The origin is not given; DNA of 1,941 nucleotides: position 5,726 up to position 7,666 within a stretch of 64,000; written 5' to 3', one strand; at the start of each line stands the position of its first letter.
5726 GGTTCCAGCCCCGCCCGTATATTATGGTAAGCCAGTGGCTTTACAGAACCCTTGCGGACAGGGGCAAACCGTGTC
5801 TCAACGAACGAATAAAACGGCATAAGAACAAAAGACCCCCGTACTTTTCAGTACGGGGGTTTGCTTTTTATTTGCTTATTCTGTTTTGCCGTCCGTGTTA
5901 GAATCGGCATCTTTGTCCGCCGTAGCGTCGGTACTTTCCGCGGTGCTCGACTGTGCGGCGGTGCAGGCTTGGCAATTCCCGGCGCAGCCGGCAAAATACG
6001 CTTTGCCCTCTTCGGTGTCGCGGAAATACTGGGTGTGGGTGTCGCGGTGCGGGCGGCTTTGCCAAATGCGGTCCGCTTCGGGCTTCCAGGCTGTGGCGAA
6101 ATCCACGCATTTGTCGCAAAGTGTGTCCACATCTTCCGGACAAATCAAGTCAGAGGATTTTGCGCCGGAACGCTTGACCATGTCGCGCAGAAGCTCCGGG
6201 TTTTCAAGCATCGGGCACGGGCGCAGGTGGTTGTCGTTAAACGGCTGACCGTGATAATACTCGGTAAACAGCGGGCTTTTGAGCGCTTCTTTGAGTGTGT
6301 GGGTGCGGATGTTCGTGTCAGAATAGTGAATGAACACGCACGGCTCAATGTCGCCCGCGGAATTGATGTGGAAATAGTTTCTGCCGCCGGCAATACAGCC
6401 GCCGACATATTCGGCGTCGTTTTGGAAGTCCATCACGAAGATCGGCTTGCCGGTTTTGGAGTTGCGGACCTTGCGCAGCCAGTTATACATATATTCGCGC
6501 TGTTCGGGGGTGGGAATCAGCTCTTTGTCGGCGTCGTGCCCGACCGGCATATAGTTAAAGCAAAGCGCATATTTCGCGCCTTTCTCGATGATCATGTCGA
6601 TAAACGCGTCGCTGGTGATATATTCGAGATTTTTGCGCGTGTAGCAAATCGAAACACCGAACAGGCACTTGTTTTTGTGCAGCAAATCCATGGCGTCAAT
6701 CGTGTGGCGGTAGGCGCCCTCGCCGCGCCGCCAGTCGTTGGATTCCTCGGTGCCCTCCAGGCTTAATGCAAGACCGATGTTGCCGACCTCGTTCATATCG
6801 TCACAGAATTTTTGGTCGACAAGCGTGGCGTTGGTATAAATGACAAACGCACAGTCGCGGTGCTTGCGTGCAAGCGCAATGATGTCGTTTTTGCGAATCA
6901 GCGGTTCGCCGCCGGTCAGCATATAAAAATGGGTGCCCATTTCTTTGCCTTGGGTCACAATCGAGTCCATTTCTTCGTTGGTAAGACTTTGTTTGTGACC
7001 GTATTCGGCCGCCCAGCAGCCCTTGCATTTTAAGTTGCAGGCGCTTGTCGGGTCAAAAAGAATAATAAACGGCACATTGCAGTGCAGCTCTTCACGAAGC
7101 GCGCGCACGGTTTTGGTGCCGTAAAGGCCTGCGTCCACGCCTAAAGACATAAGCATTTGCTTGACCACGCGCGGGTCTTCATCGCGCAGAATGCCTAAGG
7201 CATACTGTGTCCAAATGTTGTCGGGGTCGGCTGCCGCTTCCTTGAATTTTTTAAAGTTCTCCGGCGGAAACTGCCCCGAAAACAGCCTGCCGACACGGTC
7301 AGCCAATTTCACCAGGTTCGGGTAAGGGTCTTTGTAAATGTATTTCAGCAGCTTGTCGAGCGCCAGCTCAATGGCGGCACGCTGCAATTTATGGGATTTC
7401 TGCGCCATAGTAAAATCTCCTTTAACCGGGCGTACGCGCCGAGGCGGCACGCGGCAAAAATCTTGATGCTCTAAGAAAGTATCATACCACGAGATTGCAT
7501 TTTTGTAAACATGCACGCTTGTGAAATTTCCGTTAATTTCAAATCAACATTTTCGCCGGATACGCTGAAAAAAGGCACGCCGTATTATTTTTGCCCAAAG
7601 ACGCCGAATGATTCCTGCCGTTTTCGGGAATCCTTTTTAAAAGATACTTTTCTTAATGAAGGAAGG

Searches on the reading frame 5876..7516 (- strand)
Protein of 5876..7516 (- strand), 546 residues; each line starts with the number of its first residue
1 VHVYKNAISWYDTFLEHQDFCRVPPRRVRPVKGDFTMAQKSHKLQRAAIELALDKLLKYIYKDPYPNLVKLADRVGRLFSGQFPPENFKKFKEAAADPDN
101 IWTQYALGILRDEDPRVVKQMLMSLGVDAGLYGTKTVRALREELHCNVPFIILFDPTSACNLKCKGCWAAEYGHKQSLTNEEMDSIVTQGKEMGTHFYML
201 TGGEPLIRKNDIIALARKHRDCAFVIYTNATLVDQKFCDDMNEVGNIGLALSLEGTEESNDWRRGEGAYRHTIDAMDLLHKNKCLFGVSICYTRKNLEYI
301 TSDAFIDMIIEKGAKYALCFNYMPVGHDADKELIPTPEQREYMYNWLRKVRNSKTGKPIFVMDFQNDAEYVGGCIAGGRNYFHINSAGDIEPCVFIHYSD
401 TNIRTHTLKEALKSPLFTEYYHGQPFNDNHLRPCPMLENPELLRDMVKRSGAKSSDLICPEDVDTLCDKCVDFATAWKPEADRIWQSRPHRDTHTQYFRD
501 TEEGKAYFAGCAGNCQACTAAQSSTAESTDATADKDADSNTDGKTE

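Call 81: search_protein_families(library=pfam, proteins=[window:5876-7516:-], max_evalue=0.00001)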
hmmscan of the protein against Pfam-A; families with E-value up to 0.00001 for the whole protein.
window:5876-7516:- (546 aa): 2 families
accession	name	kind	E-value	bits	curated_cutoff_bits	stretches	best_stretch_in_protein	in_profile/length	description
PF04055.27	Radical_SAM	-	3.5e-18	66.8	29.5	1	156-283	3-140/166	Radical SAM superfamily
PF13353.11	Fer4_12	-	8.3e-08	33.1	22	0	157-223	12-81/137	4Fe-4S single cluster domain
